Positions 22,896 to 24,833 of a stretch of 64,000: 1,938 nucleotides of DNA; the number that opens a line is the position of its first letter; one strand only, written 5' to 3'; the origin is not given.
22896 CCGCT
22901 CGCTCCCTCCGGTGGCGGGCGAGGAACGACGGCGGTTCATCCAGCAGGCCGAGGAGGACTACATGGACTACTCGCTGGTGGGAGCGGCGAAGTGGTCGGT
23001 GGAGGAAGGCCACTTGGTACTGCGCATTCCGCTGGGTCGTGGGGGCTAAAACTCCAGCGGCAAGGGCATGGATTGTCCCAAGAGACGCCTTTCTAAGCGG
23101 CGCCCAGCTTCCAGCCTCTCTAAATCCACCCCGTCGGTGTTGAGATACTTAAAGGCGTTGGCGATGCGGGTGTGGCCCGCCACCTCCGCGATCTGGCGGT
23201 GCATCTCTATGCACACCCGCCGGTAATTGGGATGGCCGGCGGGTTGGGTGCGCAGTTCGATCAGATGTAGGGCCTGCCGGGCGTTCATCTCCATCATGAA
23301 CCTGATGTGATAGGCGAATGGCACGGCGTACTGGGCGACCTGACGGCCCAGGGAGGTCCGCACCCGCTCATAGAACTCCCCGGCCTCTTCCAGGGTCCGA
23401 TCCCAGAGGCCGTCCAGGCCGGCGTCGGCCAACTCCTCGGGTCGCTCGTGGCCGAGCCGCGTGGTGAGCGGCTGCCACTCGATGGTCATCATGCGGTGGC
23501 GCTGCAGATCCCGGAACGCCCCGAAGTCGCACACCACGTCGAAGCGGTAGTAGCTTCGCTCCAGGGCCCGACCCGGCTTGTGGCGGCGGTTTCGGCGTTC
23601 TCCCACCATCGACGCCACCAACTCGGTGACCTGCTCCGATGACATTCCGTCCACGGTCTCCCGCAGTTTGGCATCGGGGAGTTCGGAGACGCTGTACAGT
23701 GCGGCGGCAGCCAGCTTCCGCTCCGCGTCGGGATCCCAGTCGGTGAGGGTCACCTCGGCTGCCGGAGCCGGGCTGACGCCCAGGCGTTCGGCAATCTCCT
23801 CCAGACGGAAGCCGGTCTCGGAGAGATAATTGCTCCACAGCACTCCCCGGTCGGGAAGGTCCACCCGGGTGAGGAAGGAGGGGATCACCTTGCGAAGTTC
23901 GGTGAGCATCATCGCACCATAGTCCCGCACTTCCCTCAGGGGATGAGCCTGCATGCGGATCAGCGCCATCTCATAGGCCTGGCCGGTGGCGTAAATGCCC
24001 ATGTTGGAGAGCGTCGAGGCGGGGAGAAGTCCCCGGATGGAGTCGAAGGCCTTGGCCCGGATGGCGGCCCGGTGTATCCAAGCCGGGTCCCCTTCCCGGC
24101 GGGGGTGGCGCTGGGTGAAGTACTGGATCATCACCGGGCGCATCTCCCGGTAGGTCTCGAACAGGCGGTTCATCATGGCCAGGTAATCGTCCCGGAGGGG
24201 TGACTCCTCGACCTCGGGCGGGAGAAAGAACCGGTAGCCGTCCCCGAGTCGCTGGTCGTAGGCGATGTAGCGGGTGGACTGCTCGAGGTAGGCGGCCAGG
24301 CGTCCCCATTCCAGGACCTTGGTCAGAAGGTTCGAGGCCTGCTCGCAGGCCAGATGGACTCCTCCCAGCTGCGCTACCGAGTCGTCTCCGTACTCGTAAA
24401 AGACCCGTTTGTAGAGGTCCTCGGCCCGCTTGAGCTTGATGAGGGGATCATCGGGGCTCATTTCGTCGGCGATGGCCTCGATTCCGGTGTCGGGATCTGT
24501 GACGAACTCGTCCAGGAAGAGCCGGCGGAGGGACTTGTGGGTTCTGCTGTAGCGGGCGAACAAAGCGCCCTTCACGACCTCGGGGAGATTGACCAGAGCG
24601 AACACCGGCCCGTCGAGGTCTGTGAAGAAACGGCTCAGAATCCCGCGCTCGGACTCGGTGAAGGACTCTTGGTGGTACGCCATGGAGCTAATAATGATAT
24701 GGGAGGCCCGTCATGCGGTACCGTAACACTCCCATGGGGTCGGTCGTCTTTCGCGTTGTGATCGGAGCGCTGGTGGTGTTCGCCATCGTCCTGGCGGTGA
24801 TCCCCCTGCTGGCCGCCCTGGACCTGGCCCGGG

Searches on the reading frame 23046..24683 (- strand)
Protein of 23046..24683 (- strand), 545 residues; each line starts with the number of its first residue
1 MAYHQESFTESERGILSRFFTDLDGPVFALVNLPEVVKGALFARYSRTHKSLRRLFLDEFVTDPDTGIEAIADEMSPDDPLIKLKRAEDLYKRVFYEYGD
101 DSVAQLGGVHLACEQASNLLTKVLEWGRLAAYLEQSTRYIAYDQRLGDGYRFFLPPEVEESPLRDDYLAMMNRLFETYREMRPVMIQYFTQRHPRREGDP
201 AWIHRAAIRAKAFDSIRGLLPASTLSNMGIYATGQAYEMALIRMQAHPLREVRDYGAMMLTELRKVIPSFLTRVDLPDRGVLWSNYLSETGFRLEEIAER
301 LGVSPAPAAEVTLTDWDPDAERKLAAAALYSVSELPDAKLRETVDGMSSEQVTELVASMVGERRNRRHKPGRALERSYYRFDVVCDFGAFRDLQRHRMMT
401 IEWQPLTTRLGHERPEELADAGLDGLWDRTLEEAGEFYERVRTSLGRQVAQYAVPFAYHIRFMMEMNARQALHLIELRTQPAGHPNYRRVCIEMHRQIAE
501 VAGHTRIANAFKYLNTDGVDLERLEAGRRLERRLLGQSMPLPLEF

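Call 3: search_protein_families(library=pfam, proteins=[window:23046-24683:-], max_evalue=0.01)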
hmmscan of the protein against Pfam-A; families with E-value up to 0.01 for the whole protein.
window:23046-24683:- (545 aa): 1 family
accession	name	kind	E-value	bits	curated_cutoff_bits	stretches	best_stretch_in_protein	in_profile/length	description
PF02511.20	Thy1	-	8.8e-40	137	24.8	2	313-502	2-189/191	Thymidylate synthase complementing protein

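Call 4: search_protein_families(library=padloc, proteins=[window:23046-24683:-], max_evalue=0.01)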
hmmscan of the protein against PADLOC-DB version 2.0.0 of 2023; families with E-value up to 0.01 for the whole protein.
window:23046-24683:- (545 aa): 0 families
